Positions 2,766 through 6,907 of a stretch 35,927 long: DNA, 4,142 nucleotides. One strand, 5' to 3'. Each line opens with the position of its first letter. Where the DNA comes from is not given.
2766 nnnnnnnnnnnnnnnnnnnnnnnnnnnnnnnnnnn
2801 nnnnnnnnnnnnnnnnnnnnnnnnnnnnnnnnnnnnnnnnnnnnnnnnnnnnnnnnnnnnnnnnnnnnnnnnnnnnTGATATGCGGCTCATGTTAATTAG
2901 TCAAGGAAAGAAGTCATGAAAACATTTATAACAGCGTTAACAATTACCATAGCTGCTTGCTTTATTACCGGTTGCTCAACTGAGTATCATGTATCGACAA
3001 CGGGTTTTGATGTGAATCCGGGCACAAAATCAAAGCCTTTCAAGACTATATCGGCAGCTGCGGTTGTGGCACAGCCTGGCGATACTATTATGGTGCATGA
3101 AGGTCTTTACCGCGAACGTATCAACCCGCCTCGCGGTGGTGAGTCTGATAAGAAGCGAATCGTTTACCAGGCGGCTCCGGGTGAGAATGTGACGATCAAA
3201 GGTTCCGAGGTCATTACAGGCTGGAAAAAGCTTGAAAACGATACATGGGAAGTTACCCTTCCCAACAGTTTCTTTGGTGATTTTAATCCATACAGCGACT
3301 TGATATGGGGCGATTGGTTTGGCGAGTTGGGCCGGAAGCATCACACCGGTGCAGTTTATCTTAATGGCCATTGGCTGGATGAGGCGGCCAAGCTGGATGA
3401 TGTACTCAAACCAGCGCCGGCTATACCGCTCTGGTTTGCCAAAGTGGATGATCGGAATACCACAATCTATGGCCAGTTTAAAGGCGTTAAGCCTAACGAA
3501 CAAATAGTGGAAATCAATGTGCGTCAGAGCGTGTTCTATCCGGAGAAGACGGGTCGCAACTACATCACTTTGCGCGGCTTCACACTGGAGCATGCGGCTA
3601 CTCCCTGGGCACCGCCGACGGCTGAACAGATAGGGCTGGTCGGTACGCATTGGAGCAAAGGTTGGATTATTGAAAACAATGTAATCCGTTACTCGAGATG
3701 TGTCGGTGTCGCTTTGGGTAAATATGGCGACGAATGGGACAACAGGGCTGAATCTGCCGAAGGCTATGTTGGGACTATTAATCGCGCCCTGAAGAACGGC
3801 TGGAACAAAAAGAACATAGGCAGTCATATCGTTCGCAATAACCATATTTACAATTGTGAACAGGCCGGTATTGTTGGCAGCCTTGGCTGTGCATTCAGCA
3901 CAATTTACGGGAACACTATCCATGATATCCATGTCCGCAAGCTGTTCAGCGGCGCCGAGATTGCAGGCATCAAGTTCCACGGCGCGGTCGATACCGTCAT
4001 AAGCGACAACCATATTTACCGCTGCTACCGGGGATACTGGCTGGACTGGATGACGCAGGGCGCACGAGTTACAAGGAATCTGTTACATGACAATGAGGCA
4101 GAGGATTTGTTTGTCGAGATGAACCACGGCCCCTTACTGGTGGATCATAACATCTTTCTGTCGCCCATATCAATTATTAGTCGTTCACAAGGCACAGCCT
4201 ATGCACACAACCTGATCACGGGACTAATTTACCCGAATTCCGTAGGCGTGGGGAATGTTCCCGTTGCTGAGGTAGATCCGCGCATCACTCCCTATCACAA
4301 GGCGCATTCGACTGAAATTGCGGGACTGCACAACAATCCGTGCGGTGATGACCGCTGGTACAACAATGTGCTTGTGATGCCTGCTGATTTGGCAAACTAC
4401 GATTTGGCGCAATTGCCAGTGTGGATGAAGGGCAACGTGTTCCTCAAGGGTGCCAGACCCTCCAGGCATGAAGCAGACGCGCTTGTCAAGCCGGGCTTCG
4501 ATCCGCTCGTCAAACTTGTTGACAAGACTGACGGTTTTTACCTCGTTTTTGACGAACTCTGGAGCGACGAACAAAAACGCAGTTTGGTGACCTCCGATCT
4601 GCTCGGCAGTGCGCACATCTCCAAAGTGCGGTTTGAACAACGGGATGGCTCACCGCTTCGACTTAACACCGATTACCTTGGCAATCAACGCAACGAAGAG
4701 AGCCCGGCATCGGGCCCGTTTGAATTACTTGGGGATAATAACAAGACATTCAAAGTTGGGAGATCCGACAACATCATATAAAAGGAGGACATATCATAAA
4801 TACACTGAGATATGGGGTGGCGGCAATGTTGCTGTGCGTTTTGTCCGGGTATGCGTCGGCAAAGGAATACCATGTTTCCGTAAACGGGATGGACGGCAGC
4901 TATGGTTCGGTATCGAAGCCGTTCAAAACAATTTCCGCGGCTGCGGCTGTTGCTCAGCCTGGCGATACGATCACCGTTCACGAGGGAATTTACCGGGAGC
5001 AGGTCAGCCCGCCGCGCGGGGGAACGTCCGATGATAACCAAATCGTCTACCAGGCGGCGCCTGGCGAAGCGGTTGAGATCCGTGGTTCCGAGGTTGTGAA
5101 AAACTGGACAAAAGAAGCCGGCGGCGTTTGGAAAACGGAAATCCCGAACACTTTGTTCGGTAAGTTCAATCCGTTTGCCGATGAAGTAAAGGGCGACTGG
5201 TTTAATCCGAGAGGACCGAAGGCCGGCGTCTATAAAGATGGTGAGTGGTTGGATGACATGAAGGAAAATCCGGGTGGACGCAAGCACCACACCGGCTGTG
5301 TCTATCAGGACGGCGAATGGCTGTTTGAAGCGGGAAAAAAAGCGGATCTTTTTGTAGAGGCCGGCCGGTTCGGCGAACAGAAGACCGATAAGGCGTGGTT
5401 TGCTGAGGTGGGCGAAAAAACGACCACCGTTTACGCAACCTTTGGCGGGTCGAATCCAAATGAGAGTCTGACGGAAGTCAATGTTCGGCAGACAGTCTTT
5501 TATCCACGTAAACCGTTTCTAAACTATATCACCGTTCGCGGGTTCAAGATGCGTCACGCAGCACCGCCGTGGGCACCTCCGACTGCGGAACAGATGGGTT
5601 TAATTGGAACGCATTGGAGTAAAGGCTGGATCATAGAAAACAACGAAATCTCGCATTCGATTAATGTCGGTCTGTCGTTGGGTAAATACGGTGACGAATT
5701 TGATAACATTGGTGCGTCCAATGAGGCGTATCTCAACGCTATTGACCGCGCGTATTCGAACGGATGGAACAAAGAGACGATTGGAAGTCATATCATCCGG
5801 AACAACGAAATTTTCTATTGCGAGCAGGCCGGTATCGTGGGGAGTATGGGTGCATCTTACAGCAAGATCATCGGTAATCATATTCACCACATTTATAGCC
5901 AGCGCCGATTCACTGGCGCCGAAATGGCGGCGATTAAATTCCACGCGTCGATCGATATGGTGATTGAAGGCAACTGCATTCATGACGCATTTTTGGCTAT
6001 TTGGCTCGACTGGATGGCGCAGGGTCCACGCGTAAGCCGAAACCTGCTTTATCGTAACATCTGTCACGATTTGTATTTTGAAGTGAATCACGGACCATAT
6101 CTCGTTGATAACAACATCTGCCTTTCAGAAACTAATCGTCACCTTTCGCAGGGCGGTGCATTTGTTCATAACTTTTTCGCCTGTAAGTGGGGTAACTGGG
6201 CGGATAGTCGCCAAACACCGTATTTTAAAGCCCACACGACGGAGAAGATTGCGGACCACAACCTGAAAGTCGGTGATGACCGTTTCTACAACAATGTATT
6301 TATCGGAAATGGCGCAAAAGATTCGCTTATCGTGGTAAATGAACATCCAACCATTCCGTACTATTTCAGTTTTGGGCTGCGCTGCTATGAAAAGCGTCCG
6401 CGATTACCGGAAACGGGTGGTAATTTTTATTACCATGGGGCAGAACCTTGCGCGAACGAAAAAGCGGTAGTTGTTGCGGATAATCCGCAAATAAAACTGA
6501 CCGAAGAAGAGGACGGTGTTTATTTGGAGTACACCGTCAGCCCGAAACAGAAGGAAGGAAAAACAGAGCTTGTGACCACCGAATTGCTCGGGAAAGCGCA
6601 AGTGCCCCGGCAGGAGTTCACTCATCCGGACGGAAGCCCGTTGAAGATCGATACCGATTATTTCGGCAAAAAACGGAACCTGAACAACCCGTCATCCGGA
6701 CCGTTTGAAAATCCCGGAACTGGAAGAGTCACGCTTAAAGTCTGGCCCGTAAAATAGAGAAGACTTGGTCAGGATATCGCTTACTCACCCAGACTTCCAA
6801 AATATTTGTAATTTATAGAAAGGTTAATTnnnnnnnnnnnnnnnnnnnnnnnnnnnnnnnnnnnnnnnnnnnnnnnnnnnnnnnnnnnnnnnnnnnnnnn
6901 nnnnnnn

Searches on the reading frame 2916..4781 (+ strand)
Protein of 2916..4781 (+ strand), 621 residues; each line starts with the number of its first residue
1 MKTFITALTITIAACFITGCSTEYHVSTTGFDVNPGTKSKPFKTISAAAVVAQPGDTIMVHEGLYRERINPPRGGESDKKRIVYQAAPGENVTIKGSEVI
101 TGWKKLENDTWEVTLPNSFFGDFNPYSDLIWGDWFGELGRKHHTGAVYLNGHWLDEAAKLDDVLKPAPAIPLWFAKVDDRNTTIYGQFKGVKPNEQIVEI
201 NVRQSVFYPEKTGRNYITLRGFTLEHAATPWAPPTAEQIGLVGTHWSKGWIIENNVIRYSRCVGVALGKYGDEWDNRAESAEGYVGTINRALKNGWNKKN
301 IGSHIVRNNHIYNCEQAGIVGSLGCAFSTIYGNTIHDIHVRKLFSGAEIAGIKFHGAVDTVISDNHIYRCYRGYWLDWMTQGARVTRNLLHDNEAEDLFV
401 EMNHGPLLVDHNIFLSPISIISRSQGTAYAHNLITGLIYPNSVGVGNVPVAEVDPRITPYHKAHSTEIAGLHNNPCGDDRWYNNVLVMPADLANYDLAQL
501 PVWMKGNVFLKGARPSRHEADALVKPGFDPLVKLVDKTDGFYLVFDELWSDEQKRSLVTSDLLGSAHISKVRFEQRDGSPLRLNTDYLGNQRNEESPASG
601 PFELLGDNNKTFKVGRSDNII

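Call 5: search_protein_families(library=pfam, proteins=[window:2916-4781:+], max_evalue=0.01)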
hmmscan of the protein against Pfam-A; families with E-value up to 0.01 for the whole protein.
window:2916-4781:+ (621 aa): 4 families
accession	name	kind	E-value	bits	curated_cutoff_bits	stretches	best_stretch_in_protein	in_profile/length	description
PF21258.2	Glyco_hydro_120_ins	-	1.1e-27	97.3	27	1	100-200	1-121/121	Glycoside hydrolase 120, insertion domain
PF07602.17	DUF1565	-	5e-09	36.3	20.3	1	29-68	2-41/257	Protein of unknown function (DUF1565)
PF13229.12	Beta_helix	-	5.1e-09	36.4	25.9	1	302-416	32-136/158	Right handed beta helix region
PF05048.19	NosD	-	1.7e-06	28.1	23.6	1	303-394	92-173/212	Periplasmic copper-binding protein (NosD)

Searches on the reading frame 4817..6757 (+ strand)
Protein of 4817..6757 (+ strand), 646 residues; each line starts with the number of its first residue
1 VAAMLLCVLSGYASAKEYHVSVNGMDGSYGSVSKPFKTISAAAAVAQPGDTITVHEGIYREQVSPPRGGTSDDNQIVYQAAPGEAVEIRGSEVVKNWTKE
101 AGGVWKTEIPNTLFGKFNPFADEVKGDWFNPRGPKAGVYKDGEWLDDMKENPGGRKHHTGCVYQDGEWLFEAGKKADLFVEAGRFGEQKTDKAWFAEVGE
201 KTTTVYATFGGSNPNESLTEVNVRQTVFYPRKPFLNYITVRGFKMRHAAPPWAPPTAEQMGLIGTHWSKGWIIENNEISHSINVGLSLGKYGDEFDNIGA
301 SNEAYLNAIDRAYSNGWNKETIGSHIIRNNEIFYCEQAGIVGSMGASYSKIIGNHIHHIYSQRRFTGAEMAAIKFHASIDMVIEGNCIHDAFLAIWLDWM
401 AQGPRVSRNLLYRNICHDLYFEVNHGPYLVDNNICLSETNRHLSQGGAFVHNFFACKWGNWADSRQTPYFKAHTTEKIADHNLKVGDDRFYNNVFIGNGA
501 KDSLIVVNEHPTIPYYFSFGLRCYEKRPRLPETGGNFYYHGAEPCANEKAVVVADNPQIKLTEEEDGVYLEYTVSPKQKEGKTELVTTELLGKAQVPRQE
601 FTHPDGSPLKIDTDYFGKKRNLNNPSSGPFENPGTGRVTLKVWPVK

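Call 5: search_protein_families(library=pfam, proteins=[window:4817-6757:+], max_evalue=0.01)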
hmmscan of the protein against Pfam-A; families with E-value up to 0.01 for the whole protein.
window:4817-6757:+ (646 aa): 3 families
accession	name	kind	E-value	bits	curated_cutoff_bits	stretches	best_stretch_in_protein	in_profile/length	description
PF21258.2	Glyco_hydro_120_ins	-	8.6e-23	81.5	27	1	94-221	1-121/121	Glycoside hydrolase 120, insertion domain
PF13229.12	Beta_helix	-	1.1e-06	28.9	25.9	1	270-414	10-137/158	Right handed beta helix region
PF07602.17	DUF1565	-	1.2e-06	28.5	20.3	1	22-62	1-41/257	Protein of unknown function (DUF1565)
